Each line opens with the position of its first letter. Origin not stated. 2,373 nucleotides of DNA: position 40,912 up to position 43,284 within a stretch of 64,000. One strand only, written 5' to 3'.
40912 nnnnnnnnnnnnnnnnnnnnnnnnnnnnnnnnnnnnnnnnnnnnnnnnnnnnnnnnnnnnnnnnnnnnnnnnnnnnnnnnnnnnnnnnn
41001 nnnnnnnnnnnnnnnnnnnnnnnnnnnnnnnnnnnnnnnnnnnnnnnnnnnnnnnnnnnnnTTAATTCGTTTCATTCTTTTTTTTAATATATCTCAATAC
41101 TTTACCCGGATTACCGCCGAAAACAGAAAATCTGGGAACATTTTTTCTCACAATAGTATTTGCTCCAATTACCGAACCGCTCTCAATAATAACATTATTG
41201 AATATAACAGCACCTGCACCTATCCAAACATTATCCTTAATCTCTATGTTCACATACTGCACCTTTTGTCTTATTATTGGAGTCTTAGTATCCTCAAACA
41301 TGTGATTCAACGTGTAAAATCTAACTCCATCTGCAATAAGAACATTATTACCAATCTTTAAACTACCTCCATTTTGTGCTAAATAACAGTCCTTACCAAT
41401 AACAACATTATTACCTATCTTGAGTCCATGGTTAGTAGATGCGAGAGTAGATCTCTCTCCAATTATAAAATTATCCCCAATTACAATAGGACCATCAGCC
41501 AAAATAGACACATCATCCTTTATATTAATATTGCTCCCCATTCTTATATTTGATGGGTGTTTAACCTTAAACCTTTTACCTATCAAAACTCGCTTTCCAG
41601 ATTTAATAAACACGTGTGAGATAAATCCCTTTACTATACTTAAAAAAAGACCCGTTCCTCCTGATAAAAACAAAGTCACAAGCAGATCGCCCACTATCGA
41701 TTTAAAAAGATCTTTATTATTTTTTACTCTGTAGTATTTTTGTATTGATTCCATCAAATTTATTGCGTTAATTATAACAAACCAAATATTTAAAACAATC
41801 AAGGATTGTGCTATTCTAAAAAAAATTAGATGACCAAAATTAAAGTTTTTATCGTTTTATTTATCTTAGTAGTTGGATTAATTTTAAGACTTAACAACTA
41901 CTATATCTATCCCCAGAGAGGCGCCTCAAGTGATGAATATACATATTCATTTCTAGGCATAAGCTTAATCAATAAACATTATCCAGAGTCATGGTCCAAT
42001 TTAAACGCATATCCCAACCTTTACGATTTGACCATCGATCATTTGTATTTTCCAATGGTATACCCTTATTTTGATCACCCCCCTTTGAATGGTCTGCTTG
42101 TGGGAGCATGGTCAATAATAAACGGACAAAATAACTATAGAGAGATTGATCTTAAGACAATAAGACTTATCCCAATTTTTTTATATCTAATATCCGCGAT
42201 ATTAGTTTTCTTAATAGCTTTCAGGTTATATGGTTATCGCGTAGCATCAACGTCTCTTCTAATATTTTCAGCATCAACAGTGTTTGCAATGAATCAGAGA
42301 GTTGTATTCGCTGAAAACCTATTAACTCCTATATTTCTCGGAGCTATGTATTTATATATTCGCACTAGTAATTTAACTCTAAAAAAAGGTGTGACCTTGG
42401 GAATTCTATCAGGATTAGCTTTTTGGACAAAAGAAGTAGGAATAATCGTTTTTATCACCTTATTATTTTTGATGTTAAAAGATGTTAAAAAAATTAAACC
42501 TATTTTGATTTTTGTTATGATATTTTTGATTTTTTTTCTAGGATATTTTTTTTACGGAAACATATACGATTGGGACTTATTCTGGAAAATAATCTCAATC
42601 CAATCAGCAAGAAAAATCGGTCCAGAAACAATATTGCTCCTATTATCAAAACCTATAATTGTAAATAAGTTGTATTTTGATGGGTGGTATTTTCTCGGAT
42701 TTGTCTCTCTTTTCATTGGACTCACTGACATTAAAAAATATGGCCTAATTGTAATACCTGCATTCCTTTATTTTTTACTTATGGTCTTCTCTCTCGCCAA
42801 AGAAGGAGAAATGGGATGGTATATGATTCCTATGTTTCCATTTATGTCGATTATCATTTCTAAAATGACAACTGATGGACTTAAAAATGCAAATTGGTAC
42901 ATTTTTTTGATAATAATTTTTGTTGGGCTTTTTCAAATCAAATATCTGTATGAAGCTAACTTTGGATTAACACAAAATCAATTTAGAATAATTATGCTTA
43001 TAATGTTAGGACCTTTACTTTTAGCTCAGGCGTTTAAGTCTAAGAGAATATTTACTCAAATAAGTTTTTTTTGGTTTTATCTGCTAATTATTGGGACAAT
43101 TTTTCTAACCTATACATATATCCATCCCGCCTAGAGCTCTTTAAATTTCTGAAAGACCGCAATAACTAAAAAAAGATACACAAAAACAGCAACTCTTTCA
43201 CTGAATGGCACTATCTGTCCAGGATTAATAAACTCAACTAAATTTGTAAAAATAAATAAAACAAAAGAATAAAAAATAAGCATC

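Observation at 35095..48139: Tandem array of four paralogous giant polytopic membrane proteins with a conserved GGD-x3-(L/Y)-(F/Y)-FY-(D/N) N-terminal motif, plus two paralogous ~105-aa small membrane proteins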

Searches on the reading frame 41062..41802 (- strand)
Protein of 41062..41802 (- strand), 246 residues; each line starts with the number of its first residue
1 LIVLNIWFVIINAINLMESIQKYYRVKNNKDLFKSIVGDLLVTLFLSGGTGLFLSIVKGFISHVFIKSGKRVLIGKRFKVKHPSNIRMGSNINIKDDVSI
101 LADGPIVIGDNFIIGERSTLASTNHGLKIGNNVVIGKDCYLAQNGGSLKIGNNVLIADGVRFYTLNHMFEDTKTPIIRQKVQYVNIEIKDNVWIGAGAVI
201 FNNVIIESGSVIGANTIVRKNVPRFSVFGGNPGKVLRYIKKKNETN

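Call 4: search_protein_families(library=pfam, proteins=[window:41062-41802:-], max_evalue=0.1)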
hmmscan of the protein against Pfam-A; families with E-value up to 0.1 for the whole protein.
window:41062-41802:- (246 aa): 6 families
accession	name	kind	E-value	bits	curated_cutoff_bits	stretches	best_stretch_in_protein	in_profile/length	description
PF00132.30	Hexapep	-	3.2e-13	49.2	27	1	185-220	1-36/36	Bacterial transferase hexapeptide (six repeats)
PF14602.12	Hexapep_2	-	5.7e-07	29.6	27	2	188-218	4-32/34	Hexapeptide repeat of succinyl-transferase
PF25084.1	LbH_EIF2B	-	3.8e-06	27.3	54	1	186-222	16-51/105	EIF2B subunit epsilon LbH domain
PF21711.3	DCTN5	-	7.5e-05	22.9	40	0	72-144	55-125/182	Dynactin subunit 5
PF03631.20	Virul_fac_BrkB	-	0.063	13.3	33.7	1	3-59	81-137/259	Virulence factor BrkB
PF13273.12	DUF4064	-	0.073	13.8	32.1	0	7-72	20-87/102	Protein of unknown function (DUF4064)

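Call 5: search_protein_families(library=ncbifam, proteins=[window:41062-41802:-], max_evalue=0.1)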
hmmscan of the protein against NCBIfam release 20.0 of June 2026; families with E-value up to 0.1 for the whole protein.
window:41062-41802:- (246 aa): 45 families (the best 25 are shown)
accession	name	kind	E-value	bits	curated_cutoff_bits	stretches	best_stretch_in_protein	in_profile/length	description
NF007797.0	PRK10502.1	subfamily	1.3e-21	77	192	2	127-237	73-177/183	WcaF family extracellular polysaccharide biosynthesis acetyltransferase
NF007240.0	PRK09677.1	equivalog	3.5e-19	69.1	243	2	128-241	67-186/192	putative lipopolysaccharide biosynthesis O-acetyl transferase WbbJ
NF007076.0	PRK09527.1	equivalog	1.3e-17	63.9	347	2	130-243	73-189/203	galactoside O-acetyltransferase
NF007499.0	PRK10092.1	equivalog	1.9e-17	63.7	314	2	129-237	76-181/183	maltose O-acetyltransferase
NF041874.1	EPS_EpsC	equivalog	4e-15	55.9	150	1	120-237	55-165/168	serine O-acetyltransferase EpsC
NF038307.1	EPS_acetyl_HpsU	equivalog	2.2e-13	50.2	305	2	128-235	73-174/178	hormogonium polysaccharide biosynthesis acetyltransferase HpsU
TIGR03570.1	NeuD_NnaD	subfamily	1.4e-12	47.6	160.8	2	185-234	153-202/202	NeuD/PglB/VioB family sugar acetyltransferase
TIGR03308.1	phn_thr-fam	hypoth_equivalog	1.6e-12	47.7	201.65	1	181-237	104-160/204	phosphonate metabolim protein, transferase hexapeptide repeat family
NF000101.1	stregram_VatA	exception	2.3e-12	47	450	1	128-237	61-170/219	streptogramin A O-acetyltransferase Vat(A)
TIGR04008.1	WcaF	equivalog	2.9e-12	46.8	326.3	2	127-237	72-176/180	colanic acid biosynthesis acetyltransferase WcaF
NF000097.1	stregram_VatC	exception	3.6e-12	46.6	425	1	125-238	58-171/212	streptogramin A O-acetyltransferase Vat(C)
NF000311.1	Vat_ABCDEFH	equivalog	5e-12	45.8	300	1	127-237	52-162/201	Vat family streptogramin A O-acetyltransferase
NF033468.1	stregram_VatI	exception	1.4e-11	44.5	415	1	128-237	55-164/208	streptogramin A O-acetyltransferase Vat(I)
NF058585.1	HptprglPActTf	PfamEq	1.6e-11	44.1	300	1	184-243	105-164/172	heptaprenylglyceryl phosphate O-acetyltransferase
TIGR03532.1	DapD_Ac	equivalog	3.6e-11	43.1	231.75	1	107-244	100-219/231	2,3,4,5-tetrahydropyridine-2,6-dicarboxylate N-acetyltransferase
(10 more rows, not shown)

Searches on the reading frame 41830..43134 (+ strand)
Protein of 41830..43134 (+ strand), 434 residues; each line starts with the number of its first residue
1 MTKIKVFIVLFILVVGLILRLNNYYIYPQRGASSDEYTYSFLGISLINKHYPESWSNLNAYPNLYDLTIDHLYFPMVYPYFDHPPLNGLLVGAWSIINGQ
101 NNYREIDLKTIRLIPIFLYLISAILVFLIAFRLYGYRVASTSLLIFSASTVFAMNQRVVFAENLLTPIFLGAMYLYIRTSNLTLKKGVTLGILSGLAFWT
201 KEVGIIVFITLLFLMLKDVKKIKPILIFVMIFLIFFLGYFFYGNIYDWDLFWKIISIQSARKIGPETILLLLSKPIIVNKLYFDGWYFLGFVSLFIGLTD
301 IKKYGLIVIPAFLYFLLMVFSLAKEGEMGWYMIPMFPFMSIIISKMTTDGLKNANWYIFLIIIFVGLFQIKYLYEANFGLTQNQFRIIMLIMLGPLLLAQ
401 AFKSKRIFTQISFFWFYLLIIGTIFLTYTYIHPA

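Call 4: search_protein_families(library=pfam, proteins=[window:41830-43134:+], max_evalue=0.1)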
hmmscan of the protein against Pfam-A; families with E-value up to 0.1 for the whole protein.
window:41830-43134:+ (434 aa): 1 family
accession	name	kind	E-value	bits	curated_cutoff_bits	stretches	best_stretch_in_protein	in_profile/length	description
PF13231.12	PMT_2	-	3.8e-10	40.6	26.1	1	82-236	1-154/160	Dolichyl-phosphate-mannose-protein mannosyltransferase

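Call 5: search_protein_families(library=ncbifam, proteins=[window:41830-43134:+], max_evalue=0.1)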
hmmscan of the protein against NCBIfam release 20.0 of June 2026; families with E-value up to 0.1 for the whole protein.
window:41830-43134:+ (434 aa): 0 families
